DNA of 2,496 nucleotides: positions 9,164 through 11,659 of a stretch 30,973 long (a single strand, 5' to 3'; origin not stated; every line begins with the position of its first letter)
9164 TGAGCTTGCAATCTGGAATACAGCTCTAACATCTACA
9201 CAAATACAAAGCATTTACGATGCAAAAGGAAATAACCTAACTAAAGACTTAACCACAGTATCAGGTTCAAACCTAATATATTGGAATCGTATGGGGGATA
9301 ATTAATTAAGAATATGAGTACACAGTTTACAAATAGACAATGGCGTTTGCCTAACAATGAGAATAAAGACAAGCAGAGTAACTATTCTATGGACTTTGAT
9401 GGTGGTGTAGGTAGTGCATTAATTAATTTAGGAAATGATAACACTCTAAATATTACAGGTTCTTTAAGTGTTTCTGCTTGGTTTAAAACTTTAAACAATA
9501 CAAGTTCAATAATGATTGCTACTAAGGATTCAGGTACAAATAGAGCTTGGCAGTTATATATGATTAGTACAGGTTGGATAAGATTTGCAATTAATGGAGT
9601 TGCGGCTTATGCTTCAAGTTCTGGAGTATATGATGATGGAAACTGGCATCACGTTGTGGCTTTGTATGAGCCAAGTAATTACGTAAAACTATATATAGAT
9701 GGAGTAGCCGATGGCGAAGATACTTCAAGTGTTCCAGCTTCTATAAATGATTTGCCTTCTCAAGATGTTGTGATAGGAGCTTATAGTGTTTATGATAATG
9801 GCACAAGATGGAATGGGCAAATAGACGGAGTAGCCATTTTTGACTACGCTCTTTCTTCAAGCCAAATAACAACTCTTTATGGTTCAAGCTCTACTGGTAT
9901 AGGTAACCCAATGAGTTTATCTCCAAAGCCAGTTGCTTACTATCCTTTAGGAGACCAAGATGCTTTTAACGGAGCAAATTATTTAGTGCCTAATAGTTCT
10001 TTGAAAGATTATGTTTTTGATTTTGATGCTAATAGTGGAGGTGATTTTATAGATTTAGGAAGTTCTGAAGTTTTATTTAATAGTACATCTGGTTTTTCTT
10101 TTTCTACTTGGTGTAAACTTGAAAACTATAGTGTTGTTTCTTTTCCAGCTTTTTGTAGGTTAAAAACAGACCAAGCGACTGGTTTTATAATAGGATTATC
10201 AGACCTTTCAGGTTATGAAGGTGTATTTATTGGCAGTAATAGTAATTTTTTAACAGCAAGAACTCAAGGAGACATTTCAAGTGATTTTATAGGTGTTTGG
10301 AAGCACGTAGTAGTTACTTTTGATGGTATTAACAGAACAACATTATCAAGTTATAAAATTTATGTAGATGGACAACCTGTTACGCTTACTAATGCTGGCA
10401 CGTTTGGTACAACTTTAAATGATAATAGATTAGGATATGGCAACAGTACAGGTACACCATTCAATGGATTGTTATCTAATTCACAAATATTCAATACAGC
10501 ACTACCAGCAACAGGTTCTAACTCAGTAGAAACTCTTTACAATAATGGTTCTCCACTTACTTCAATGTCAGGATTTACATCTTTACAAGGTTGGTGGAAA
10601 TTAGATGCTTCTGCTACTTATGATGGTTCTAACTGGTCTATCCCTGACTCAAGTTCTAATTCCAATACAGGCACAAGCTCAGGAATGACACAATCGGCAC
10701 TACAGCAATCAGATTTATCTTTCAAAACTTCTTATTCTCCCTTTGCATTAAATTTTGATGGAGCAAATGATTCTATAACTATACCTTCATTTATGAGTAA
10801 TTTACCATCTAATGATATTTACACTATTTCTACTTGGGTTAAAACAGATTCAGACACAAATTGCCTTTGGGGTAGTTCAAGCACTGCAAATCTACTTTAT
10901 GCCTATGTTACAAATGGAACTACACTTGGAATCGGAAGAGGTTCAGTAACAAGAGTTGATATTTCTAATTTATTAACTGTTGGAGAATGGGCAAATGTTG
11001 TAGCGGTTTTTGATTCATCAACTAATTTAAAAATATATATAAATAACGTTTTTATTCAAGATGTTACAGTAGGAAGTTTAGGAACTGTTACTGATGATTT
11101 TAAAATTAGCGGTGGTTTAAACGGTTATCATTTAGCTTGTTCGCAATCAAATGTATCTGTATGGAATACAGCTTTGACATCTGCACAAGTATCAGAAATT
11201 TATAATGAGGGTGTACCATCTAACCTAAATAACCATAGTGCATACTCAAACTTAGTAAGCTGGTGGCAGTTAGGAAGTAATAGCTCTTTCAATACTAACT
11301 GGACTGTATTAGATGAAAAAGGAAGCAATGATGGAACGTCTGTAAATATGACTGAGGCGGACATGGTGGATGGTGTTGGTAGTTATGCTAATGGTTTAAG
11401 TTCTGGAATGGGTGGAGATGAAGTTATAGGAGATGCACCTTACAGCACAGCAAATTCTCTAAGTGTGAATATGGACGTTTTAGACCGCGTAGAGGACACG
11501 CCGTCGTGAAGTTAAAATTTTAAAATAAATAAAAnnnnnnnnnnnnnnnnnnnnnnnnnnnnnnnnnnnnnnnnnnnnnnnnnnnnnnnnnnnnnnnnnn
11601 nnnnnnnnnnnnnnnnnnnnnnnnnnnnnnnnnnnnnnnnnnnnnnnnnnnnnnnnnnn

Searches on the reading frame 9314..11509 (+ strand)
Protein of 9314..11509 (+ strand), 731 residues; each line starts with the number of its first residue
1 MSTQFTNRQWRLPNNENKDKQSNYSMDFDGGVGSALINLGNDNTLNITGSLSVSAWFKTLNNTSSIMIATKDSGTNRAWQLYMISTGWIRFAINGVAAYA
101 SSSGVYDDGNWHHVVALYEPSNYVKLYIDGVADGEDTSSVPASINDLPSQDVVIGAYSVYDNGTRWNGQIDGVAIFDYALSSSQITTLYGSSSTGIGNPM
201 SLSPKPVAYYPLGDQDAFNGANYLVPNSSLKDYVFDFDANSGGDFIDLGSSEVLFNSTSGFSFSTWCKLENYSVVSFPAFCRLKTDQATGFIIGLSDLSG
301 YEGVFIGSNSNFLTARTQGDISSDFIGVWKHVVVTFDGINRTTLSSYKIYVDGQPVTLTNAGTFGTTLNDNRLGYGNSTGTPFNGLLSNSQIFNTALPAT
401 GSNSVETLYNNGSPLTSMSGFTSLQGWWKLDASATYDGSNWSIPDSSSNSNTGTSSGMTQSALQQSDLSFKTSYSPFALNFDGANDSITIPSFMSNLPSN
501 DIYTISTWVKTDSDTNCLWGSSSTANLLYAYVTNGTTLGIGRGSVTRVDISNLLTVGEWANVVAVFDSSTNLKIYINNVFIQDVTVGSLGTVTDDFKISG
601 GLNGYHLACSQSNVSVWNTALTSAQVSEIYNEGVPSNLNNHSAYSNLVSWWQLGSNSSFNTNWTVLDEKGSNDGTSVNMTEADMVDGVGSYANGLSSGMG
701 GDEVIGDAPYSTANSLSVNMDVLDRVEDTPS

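Call 29: search_protein_families(library=phrogs, max_evalue=0.001, proteins=[window:9314-11509:+])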
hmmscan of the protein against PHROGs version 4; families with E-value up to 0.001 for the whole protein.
window:9314-11509:+ (731 aa): 3 families
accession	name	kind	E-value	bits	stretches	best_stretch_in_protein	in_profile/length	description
phrog_347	-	connector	7e-09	36.3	1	612-688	315-393/394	tail terminator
phrog_21039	-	unknown function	3.8e-06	27.8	0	524-641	7-121/244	-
phrog_8147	-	tail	0.00016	21.9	0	360-629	220-436/436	tail fiber protein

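Call 30: search_protein_families(library=pfam, max_evalue=0.01, proteins=[window:9314-11509:+])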
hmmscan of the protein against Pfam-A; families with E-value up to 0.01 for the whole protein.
window:9314-11509:+ (731 aa): 4 families
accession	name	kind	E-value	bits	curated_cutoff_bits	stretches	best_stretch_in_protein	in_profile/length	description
PF13385.13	Laminin_G_3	-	6.4e-52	176.1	27.6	3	35-185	5-150/151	Concanavalin A-like lectin/glucanases superfamily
PF02210.31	Laminin_G_2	-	3.9e-05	24.6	22.9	1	57-169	1-117/126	Laminin G domain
PF07953.20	Toxin_R_bind_N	-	0.0016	18.6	23.8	0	46-133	51-148/191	Clostridium neurotoxin, N-terminal receptor binding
PF00354.24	Pentaxin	-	0.0017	18.5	25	0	75-192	51-170/194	Pentaxin family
